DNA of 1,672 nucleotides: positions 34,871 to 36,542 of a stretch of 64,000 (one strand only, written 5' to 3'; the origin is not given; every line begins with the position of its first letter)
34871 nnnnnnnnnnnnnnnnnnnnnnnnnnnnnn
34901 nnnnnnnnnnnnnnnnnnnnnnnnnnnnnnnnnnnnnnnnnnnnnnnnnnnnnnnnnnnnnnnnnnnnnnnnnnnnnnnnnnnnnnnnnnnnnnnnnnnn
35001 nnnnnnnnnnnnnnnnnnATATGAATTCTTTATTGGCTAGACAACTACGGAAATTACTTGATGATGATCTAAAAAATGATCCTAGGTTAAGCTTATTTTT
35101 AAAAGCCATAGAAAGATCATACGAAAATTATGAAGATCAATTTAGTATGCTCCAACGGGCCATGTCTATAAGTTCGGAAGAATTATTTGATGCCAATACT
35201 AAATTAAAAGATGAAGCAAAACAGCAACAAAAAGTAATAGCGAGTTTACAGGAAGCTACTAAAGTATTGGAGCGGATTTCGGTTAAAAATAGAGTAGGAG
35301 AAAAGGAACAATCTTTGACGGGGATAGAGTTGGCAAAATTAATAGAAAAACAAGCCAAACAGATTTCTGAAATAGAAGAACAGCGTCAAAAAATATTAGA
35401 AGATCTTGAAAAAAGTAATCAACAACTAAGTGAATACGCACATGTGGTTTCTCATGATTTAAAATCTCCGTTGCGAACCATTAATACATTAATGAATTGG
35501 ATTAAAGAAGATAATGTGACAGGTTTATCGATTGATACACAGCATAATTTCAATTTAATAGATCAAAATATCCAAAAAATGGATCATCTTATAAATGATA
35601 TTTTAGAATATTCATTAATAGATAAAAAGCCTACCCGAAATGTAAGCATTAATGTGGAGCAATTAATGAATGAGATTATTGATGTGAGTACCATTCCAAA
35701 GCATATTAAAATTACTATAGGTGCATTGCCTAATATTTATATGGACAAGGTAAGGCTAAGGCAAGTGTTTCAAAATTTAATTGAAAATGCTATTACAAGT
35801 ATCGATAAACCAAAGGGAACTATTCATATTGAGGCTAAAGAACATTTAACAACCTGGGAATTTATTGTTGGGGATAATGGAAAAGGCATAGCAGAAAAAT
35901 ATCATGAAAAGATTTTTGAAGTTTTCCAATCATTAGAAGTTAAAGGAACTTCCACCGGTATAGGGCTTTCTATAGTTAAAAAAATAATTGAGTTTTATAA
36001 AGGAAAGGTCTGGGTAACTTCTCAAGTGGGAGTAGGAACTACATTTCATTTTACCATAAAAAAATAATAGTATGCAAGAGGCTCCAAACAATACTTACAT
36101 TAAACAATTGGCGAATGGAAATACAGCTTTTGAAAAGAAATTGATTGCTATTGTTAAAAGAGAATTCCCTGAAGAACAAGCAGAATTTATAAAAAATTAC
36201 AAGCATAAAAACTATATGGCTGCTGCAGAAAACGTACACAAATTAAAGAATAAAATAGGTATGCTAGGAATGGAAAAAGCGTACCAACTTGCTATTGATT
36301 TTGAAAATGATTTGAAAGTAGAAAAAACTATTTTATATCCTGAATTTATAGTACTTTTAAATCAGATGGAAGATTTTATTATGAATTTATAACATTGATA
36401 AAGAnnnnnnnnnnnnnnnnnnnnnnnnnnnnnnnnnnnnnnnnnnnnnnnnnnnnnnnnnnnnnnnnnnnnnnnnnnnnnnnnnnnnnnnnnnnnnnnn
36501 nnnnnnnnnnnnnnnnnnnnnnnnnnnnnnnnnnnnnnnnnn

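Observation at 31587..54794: Shared 21-bp-periodic operator at four promoters defines a putative LytTR regulon linking gas sensing to surface glycan and adhesin production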

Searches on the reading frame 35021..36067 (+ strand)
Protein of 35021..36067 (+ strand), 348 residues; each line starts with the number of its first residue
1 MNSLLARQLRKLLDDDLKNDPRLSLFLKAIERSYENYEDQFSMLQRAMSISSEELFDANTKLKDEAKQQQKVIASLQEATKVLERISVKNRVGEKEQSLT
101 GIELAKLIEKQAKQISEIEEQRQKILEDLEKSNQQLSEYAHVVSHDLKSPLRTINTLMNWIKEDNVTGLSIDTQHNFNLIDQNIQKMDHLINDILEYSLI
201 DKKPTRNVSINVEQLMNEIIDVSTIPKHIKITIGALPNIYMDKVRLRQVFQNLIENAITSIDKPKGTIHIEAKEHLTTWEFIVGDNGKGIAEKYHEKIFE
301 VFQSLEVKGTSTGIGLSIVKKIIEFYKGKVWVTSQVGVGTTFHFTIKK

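Call 6: search_protein_families(library=pfam, proteins=[window:35021-36067:+])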
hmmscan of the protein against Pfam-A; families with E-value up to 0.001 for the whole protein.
window:35021-36067:+ (348 aa): 3 families
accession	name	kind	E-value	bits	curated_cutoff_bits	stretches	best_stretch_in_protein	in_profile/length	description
PF02518.31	HATPase_c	-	1.5e-24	87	26.4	1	242-347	2-108/111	Histidine kinase-, DNA gyrase B-, and HSP90-like ATPase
PF00512.31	HisKA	-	3.1e-09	37.2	26.9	1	136-201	2-64/66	His Kinase A (phospho-acceptor) domain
PF14501.12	HATPase_c_5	-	4.2e-06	27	22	1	244-333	4-89/102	GHKL domain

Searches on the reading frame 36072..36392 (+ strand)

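Call 6: search_protein_families(library=pfam, proteins=[window:36072-36392:+])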
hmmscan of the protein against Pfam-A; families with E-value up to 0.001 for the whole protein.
window:36072-36392:+ (106 aa): 1 family
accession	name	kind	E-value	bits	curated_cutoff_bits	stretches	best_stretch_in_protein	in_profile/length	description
PF01627.28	Hpt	-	2.5e-05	24.8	24.6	1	24-97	2-75/84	Hpt domain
